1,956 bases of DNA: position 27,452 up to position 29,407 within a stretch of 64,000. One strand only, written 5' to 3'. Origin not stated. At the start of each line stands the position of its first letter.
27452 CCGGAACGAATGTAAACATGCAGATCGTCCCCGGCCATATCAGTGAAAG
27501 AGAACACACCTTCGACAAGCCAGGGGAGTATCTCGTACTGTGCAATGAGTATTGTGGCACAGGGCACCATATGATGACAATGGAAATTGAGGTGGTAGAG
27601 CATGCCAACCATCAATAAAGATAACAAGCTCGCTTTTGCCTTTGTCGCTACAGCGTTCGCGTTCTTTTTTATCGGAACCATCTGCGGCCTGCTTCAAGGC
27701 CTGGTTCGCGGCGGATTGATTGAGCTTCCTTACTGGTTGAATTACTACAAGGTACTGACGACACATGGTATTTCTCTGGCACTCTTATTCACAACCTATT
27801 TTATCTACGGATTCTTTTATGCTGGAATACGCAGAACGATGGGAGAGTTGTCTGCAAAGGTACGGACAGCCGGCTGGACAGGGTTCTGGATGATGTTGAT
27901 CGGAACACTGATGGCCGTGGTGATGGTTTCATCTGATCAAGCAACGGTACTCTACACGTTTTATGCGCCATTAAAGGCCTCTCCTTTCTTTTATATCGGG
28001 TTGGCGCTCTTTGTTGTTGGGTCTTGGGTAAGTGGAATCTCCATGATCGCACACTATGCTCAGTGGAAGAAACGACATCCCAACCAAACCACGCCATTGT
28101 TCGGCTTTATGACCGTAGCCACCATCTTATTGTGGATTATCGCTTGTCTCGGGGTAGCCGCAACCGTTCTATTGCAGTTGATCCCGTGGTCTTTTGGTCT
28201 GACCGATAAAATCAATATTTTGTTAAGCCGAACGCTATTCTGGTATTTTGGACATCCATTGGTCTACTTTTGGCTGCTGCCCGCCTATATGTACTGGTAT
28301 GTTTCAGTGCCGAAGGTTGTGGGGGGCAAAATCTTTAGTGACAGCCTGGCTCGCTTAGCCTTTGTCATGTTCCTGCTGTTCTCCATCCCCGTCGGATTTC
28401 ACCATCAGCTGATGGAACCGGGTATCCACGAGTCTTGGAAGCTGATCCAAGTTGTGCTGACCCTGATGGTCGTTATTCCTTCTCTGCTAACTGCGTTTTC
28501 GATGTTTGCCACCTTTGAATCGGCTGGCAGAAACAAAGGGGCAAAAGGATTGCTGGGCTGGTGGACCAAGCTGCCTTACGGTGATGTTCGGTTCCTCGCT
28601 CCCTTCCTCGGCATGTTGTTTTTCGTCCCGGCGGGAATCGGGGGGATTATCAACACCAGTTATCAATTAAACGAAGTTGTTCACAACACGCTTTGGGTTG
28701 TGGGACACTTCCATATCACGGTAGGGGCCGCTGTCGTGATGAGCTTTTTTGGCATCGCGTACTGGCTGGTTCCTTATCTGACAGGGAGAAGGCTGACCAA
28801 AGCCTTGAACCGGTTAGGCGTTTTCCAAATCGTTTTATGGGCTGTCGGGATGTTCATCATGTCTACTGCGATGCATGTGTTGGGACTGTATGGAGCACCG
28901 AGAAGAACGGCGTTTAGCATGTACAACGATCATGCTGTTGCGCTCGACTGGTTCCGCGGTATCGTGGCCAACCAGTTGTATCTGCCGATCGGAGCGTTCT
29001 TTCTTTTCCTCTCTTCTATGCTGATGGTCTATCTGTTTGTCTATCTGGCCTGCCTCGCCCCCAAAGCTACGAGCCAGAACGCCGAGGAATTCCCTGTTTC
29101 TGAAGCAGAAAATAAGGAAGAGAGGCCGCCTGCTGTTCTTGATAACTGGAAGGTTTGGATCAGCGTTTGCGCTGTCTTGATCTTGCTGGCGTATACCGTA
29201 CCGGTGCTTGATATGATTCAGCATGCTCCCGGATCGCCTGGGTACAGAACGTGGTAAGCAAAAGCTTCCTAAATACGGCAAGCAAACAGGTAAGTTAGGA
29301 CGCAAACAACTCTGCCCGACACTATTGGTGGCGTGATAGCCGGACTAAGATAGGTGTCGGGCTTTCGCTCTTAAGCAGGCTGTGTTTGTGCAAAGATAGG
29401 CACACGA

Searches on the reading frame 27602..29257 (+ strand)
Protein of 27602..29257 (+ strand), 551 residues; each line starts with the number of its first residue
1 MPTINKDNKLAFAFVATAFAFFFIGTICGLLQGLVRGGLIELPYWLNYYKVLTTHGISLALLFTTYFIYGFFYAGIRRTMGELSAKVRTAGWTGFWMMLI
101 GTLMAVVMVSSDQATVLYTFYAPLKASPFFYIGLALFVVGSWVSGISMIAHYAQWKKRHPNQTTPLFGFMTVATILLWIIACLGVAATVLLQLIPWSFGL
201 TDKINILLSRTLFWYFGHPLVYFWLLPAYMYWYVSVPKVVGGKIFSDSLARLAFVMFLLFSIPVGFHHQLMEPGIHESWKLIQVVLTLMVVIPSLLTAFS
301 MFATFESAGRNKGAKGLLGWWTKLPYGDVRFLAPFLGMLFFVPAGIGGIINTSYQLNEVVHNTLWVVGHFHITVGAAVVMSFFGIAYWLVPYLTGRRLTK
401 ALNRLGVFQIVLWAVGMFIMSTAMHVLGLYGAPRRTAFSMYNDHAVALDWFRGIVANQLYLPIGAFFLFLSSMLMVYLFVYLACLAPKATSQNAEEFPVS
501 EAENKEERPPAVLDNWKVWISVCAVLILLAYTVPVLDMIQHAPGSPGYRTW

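Call 9: search_protein_families(library=pfam, proteins=[window:27602-29257:+])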
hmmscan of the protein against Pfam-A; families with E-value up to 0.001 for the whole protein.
window:27602-29257:+ (551 aa): 1 family
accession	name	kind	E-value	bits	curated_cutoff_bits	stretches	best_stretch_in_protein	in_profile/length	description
PF00115.25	COX1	-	1.9e-90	304.2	34.8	1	10-452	2-430/436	Cytochrome C and Quinol oxidase polypeptide I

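Call 22: search_protein_families(library=ncbifam, proteins=[window:27602-29257:+])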
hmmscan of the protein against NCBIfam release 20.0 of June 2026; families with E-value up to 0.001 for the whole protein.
window:27602-29257:+ (551 aa): 6 families
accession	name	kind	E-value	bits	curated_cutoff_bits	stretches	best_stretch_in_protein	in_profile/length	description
TIGR02891.1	CtaD_CoxA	equivalog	2.9e-30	105.4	670.75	1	7-486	7-472/504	cytochrome c oxidase subunit I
NF041075.1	quin_ox_SoxB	equivalog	9.2e-17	61.1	700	1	48-437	39-419/468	proton pump complex quinol oxidase subunit SoxB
NF050116.1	cyt_aa3_Actin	exception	9.5e-17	61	880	1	8-461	9-457/522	aa3-type cytochrome oxidase subunit I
TIGR02882.1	QoxB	equivalog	3.7e-10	38.9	1015.5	1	46-492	90-523/643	cytochrome aa3 quinol oxidase subunit I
TIGR02843.1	CyoB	equivalog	2.1e-09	36.4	1020.35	1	48-441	98-487/646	cytochrome o ubiquinol oxidase subunit I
NF011053.0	PRK14485.1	subfamily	2.4e-05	22.8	1080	1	3-526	7-499/716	putative bifunctional cbb3-type cytochrome c oxidase subunit I/II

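Call 67: search_solved_structures(query=window:27602-29257:+, max_evalue=1e-10)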
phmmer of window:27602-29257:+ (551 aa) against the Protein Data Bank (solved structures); distinct sequences matched with E-value up to 1e-10: 23.
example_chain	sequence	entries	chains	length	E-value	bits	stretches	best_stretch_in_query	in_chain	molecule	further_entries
4gp8_A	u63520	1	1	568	1e-117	397.6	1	8-551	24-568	Cytochrome c oxidase subunit 1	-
1ehk_A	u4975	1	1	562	1.3e-117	397.2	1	8-551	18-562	BA3-TYPE CYTOCHROME-C OXIDASE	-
1xme_A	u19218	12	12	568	1.3e-117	397.2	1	8-551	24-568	Cytochrome c oxidase polypeptide I | Cytochrome c oxidase subunit 1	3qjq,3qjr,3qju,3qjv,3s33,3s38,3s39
3s8f_A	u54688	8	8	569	1.3e-117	397.2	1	8-551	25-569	Cytochrome c oxidase subunit 1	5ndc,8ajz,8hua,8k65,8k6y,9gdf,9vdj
4fa7_A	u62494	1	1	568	2.4e-117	396.4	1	8-551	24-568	Cytochrome c oxidase subunit 1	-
2qpd_A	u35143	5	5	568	3.3e-117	395.9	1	8-551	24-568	Cytochrome c oxidase subunit 1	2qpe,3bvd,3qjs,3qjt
4gp4_A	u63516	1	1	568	4.9e-117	395.3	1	8-551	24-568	Cytochrome c oxidase subunit 1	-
3eh3_A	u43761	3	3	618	7.8e-117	394.7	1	8-551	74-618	Cytochrome c oxidase subunit 1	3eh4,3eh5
4gp5_A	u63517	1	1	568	9.9e-117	394.3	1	8-551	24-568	Cytochrome c oxidase subunit 1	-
3s8g_A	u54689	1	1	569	1.1e-116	394.2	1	8-551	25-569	Cytochrome c oxidase subunit 1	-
4g7s_A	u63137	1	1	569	1.5e-116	393.7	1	8-551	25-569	Cytochrome c oxidase subunit 1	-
4faa_A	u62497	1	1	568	1.9e-116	393.3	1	8-551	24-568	Cytochrome c oxidase subunit 1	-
4n4y_A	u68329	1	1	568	2.7e-116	392.9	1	8-551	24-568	Cytochrome c oxidase subunit 1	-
4g72_A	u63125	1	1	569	2.8e-116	392.8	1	8-551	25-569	Cytochrome c oxidase subunit 1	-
4g7q_A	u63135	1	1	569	2.9e-116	392.7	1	8-551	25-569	Cytochrome c oxidase subunit 1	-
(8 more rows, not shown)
